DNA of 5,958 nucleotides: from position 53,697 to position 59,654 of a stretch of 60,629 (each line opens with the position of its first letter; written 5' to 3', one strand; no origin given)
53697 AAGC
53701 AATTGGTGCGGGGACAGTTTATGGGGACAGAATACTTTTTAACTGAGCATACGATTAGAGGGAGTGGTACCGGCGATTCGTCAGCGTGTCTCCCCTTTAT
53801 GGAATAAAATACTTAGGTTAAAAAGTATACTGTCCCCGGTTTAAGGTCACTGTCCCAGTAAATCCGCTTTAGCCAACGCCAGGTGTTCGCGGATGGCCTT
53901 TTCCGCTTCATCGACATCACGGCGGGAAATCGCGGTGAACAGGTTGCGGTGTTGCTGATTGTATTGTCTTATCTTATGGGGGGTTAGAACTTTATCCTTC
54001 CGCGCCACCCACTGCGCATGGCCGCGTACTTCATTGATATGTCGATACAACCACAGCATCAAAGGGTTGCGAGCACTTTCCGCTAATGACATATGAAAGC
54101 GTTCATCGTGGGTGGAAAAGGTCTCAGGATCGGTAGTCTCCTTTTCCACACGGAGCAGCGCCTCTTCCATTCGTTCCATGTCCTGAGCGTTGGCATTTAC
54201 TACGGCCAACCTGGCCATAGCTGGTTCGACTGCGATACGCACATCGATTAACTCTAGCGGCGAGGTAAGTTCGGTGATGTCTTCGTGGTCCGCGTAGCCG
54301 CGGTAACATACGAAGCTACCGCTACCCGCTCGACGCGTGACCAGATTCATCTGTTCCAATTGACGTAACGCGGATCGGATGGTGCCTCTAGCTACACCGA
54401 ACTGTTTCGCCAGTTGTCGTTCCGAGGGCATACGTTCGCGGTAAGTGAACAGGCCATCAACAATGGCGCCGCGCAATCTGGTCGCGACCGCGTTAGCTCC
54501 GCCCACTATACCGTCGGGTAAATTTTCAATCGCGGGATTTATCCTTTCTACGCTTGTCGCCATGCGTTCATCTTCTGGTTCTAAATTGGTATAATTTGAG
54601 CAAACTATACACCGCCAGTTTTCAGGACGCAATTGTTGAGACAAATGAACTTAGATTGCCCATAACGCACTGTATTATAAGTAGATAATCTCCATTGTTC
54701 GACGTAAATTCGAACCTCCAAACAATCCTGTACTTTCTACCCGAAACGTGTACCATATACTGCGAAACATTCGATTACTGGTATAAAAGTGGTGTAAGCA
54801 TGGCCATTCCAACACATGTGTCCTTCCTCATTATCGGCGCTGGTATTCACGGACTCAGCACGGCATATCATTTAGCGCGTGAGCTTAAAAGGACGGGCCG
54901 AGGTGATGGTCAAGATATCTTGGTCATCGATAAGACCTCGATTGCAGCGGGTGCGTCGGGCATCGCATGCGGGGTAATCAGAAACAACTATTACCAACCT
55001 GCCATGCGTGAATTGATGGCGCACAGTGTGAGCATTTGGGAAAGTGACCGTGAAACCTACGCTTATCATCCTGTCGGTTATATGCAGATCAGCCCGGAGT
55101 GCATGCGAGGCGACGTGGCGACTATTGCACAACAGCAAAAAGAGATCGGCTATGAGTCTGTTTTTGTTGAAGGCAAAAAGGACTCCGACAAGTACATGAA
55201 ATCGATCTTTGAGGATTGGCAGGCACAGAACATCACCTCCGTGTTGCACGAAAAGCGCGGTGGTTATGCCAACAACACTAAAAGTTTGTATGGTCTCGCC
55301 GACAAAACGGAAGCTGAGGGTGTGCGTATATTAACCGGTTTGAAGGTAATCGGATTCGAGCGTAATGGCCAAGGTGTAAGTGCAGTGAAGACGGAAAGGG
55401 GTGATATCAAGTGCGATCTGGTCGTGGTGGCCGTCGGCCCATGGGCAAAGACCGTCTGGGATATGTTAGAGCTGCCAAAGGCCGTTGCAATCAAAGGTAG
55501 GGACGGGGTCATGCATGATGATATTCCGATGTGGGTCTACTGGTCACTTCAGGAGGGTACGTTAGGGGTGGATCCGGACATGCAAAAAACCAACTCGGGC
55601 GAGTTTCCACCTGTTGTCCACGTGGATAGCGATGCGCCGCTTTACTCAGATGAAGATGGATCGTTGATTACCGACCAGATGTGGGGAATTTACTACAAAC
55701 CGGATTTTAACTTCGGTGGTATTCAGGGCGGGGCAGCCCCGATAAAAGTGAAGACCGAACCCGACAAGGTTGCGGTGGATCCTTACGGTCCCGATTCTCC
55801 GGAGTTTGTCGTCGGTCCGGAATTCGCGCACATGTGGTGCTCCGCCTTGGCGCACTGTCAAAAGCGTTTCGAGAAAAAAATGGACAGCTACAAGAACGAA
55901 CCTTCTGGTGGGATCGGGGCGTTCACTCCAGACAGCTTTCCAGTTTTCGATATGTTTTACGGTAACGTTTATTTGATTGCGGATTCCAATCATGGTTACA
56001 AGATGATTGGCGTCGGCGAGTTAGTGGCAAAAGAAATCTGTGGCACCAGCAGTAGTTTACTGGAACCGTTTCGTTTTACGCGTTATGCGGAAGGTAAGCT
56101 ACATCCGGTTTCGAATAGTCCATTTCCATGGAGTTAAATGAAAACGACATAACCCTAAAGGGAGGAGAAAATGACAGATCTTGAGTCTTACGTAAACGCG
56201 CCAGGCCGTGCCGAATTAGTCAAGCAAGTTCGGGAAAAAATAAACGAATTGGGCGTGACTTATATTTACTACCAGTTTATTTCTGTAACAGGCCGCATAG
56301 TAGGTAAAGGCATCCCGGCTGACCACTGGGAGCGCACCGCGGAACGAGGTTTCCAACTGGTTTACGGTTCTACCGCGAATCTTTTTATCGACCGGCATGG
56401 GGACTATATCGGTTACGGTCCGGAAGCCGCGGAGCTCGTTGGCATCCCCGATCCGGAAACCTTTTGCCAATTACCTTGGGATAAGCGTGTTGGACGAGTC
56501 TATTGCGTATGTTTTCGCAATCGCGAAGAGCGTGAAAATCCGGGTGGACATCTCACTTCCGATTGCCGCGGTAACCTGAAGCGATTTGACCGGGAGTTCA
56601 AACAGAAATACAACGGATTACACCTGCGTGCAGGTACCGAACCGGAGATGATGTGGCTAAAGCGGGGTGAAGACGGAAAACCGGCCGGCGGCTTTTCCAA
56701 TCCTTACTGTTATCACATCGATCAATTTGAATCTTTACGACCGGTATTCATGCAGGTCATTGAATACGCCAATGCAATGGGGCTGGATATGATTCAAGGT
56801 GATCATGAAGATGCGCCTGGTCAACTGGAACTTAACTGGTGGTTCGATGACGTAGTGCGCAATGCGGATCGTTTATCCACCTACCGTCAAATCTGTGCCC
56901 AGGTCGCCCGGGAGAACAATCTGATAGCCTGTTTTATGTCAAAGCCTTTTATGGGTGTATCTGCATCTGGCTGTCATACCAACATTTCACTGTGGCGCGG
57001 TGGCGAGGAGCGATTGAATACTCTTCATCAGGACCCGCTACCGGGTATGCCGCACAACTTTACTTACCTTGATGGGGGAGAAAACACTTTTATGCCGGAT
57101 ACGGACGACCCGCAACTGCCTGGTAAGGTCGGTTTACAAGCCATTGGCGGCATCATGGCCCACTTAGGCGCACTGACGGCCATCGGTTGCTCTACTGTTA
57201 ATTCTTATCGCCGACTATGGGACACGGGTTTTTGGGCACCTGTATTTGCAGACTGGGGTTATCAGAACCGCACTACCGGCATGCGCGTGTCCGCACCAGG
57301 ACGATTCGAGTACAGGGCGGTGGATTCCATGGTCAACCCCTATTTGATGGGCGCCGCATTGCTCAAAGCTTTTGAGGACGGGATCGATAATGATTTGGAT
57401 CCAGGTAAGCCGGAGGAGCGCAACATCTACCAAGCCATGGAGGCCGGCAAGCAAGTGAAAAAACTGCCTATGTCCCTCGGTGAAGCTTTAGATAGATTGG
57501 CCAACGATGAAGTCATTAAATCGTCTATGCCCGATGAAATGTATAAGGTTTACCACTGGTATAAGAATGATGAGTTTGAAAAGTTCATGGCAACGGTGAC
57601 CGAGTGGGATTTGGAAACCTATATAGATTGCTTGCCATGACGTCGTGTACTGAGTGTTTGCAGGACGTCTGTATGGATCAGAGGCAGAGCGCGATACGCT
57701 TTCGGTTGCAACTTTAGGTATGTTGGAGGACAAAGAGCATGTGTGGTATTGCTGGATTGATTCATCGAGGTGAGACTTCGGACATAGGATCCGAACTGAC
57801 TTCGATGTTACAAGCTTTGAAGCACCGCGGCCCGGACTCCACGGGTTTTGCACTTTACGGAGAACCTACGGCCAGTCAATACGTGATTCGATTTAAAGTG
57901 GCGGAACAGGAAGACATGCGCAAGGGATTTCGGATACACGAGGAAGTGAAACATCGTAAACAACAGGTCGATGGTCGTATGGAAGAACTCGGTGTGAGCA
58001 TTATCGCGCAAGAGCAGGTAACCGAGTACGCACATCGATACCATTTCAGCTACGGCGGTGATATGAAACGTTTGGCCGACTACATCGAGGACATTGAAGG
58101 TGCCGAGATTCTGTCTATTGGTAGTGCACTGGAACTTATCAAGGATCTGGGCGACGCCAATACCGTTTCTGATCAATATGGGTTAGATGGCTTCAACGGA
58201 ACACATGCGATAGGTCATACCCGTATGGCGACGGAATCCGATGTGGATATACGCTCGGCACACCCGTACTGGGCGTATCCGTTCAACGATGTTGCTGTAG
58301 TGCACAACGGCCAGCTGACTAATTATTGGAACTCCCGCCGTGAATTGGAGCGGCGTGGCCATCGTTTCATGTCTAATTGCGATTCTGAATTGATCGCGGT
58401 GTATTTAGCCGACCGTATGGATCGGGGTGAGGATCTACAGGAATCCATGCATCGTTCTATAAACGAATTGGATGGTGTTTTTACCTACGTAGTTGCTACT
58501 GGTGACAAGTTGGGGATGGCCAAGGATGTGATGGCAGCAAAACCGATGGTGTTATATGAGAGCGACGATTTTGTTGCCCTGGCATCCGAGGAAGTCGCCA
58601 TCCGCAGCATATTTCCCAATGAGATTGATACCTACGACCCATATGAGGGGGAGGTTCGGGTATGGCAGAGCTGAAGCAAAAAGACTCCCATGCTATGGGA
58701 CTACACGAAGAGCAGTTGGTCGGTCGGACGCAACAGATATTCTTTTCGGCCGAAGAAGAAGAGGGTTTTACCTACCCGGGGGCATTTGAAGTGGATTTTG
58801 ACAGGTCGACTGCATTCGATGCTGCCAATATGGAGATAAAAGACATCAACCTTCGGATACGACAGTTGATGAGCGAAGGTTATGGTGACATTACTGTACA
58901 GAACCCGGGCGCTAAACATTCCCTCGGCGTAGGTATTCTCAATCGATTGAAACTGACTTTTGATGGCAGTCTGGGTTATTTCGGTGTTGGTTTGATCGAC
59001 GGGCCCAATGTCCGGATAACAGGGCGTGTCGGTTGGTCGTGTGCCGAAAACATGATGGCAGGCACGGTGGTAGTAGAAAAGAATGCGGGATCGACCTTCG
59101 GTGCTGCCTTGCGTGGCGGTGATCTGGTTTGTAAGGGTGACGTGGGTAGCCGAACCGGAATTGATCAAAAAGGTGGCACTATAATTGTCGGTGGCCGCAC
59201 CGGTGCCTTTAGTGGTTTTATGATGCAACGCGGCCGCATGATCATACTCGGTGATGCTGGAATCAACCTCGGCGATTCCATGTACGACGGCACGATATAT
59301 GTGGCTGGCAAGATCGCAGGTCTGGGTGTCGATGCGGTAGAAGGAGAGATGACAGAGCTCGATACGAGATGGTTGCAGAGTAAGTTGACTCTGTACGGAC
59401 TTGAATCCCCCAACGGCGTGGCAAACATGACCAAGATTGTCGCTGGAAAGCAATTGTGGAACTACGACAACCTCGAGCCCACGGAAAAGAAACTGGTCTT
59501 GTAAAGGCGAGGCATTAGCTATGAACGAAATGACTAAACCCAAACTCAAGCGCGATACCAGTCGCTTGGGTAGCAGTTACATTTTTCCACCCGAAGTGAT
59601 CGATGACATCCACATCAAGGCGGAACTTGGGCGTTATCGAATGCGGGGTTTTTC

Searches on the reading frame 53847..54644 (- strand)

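Call 10: search_protein_families(library=pfam, proteins=[window:53847-54644:-], max_evalue=0.0001)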
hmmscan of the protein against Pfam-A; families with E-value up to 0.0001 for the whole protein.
window:53847-54644:- (265 aa): 3 families
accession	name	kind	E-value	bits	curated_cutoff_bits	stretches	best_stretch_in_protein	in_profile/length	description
PF07729.17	FCD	-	1.1e-26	94.2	24.3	1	131-256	1-124/125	FCD domain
PF00392.27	GntR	-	1.3e-17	63.6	27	1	51-112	3-64/64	Bacterial regulatory proteins, gntR family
PF14502.12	HTH_41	-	2.2e-05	24.2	25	1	70-110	4-46/48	Helix-turn-helix domain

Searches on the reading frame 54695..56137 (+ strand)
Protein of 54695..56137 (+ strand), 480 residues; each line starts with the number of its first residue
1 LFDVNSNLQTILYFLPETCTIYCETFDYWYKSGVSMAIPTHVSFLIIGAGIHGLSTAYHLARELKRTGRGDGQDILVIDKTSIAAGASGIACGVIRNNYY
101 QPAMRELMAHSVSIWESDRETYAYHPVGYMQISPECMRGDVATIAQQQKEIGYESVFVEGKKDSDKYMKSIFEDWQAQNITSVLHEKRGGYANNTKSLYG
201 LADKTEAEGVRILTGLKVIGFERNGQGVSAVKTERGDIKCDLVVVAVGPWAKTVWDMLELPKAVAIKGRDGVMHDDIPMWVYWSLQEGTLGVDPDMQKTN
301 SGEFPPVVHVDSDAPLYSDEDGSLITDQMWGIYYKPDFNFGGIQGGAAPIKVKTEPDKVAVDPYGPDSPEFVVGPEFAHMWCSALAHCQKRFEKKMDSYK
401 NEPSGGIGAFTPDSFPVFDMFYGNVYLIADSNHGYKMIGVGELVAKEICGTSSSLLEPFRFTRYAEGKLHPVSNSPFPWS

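Call 10: search_protein_families(library=pfam, proteins=[window:54695-56137:+], max_evalue=0.0001)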
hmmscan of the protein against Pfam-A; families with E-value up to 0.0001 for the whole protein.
window:54695-56137:+ (480 aa): 3 families
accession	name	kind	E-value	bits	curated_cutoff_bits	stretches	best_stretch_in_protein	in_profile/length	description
PF01266.30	DAO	-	7.1e-34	118.3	27.9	1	45-262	3-220/353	FAD dependent oxidoreductase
PF07992.20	Pyr_redox_2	-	8.8e-07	29.1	26.1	0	202-254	190-242/291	Pyridine nucleotide-disulphide oxidoreductase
PF13454.12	NAD_binding_9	-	5.5e-05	23.6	21.8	0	46-87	2-37/155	FAD-NAD(P)-binding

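Call 54: search_protein_families(library=ncbifam, proteins=[window:54695-56137:+], max_evalue=0.00001)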
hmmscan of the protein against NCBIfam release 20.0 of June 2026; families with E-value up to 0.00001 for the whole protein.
window:54695-56137:+ (480 aa): 7 families
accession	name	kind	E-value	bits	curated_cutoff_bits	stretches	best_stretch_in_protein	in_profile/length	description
TIGR01373.1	soxB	subfamily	6e-18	64.9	529.45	1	43-252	32-241/407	sarcosine oxidase subunit beta family protein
NF008425.0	PRK11259.1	equivalog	2.5e-15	56.3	257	1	42-262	5-216/377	N-methyl-L-tryptophan oxidase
TIGR02352.1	thiamin_ThiO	equivalog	5.3e-14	52.1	250.8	1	45-259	2-215/351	glycine oxidase ThiO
TIGR01377.1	soxA_mon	subfamily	2.7e-13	49.5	479.65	1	45-257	4-206/381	amino oxidase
NF050086.1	pipecolate_AmaA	exception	6.5e-12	44.8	600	0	175-258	162-244/425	L-pipecolate oxidase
NF001933.0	PRK00711.1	subfamily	3.2e-11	42.9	383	0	198-260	204-266/429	D-amino acid dehydrogenase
NF008726.1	PRK11728.1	equivalog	4.6e-06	25.7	299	0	43-264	2-215/389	L-2-hydroxyglutarate oxidase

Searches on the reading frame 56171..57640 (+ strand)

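Call 10: search_protein_families(library=pfam, proteins=[window:56171-57640:+], max_evalue=0.0001)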
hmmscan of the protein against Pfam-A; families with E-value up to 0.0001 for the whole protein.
window:56171-57640:+ (489 aa): 1 family
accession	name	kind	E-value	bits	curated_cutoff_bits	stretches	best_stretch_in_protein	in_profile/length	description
PF00120.29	Gln-synt_C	-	1.4e-77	261.5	24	2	300-484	157-344/344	Glutamine synthetase, catalytic domain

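Call 54: search_protein_families(library=ncbifam, proteins=[window:56171-57640:+], max_evalue=0.00001)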
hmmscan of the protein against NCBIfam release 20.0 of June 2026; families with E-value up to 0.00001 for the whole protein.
window:56171-57640:+ (489 aa): 4 families
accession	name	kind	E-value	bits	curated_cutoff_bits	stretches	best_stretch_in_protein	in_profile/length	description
TIGR03105.1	gln_synth_III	equivalog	3.1e-87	292.9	469.6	2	301-486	244-435/435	type III glutamate--ammonia ligase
TIGR00653.1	GlnA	equivalog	4.2e-70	236.7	429.15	2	286-485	255-461/462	type I glutamate--ammonia ligase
NF045547.1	GGputSyn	equivalog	6.2e-63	213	650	2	300-480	249-438/438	gamma-glutamylputrescine synthetase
NF007006.0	PRK09469.1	equivalog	4e-30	104.8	845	2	318-484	292-466/469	glutamate--ammonia ligase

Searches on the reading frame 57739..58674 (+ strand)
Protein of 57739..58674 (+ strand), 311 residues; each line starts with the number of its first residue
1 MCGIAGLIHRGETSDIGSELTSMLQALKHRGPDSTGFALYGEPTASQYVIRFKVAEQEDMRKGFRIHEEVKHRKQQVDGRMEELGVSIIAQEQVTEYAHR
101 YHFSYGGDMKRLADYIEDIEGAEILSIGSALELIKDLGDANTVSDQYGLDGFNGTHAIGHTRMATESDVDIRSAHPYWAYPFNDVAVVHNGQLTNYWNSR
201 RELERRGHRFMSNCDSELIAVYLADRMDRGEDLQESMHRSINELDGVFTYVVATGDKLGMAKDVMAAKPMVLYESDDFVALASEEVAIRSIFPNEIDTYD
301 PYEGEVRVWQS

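Call 10: search_protein_families(library=pfam, proteins=[window:57739-58674:+], max_evalue=0.0001)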
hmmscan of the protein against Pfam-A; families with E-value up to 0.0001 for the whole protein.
window:57739-58674:+ (311 aa): 3 families
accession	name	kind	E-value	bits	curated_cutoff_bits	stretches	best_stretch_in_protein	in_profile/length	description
PF13537.11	GATase_7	-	9.3e-17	61.6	25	1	160-288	1-121/123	Glutamine amidotransferase domain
PF13522.11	GATase_6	-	1.4e-16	61.2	27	1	153-284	9-130/130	Glutamine amidotransferase domain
PF13230.11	GATase_4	-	3.2e-05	23.4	23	1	154-258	71-182/272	Glutamine amidotransferases class-II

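Call 54: search_protein_families(library=ncbifam, proteins=[window:57739-58674:+], max_evalue=0.00001)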
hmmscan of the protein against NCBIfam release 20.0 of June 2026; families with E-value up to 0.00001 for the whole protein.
window:57739-58674:+ (311 aa): 7 families
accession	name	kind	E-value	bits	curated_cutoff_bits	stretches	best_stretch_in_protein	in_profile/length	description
TIGR01135.1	glmS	equivalog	8.5e-31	107.1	418.05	1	129-288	39-197/607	glutamine--fructose-6-phosphate transaminase (isomerizing)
NF001484.0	PRK00331.1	subfamily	3.8e-30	104.9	381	1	129-290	40-200/601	isomerizing glutamine--fructose-6-phosphate transaminase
TIGR01134.1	purF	equivalog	4.3e-25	89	350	1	129-291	39-201/432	amidophosphoribosyltransferase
TIGR01536.1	asn_synth_AEB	equivalog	9.3e-19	67.8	267.1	1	156-291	46-169/517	asparagine synthase (glutamine-hydrolyzing)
TIGR03104.1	trio_amidotrans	equivalog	3.6e-15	55.2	570.1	1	153-288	40-165/589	N-acetylglutaminylglutamine amidotransferase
TIGR03108.1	eps_aminotran_1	hypoth_equivalog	8.6e-14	51.1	816.9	1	157-286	45-164/628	XrtA/PEP-CTERM system amidotransferase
NF006949.0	PRK09431.1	equivalog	5.3e-11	41.7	499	1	156-290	44-167/554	asparagine synthase B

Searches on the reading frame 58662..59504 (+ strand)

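Call 10: search_protein_families(library=pfam, proteins=[window:58662-59504:+], max_evalue=0.0001)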
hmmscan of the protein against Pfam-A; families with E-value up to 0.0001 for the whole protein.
window:58662-59504:+ (280 aa): 1 family
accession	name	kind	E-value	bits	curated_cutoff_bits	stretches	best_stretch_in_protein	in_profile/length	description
PF01493.24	GXGXG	-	9.4e-16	58.3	32.5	1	79-217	14-164/190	GXGXG motif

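Call 54: search_protein_families(library=ncbifam, proteins=[window:58662-59504:+], max_evalue=0.00001)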
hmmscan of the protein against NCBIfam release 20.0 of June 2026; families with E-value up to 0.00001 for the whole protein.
window:58662-59504:+ (280 aa): 2 families
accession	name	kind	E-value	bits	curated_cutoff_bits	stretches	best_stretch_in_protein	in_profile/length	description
TIGR03122.1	one_C_dehyd_C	equivalog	4e-15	55.8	130.65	1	99-229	63-203/260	formylmethanofuran dehydrogenase subunit C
NF042910.1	FMH_DH_FwdC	exception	4.1e-10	39.1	340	1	117-220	84-194/271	tungsten-dependent formylmethanofuran dehydrogenase subunit FwdC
